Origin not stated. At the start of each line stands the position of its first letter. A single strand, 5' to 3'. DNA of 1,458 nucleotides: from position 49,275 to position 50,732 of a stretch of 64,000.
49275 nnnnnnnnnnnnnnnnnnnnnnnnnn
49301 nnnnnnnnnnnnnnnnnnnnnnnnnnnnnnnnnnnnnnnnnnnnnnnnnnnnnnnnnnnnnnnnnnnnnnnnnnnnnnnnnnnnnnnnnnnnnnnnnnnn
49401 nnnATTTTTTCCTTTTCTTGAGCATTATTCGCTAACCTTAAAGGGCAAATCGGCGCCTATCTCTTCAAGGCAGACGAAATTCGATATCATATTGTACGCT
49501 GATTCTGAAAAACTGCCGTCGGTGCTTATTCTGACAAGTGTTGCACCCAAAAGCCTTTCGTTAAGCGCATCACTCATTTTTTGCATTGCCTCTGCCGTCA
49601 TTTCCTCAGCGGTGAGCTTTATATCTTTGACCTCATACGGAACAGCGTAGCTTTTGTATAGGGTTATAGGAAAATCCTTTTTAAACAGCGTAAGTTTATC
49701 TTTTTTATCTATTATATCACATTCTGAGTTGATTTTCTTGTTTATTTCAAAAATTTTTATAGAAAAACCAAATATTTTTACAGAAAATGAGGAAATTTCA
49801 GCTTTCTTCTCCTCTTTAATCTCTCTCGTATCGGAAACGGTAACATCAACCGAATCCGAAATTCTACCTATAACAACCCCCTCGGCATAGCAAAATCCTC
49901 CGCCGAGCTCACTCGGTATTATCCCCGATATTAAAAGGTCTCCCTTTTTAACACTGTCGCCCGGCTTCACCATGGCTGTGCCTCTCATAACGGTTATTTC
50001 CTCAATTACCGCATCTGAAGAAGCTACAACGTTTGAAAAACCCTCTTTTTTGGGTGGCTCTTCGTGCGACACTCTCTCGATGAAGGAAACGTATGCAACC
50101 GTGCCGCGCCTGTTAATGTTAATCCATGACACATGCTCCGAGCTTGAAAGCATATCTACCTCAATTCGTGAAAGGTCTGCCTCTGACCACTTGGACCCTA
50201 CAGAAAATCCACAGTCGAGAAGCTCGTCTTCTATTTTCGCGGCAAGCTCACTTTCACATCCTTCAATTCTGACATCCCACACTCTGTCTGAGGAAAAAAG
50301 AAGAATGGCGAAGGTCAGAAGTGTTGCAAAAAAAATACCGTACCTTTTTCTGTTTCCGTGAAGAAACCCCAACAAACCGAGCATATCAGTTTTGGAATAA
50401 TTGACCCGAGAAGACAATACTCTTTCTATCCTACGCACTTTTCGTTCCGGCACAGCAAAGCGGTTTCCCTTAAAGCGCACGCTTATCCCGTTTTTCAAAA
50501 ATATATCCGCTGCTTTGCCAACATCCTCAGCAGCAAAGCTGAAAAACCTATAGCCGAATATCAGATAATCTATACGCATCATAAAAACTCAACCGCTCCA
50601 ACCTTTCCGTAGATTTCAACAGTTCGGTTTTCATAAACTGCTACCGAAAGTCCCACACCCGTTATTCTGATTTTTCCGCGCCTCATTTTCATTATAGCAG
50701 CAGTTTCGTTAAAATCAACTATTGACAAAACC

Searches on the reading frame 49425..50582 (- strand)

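Call 72: search_protein_families(library=pfam, proteins=[window:49425-50582:-], max_evalue=0.00001)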
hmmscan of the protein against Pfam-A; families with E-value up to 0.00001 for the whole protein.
window:49425-50582:- (385 aa): 1 family
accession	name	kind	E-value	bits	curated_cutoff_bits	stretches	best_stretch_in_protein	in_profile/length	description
PF06898.16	YqfD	-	2.6e-64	217.9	25.2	1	59-375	61-379/379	Putative stage IV sporulation protein YqfD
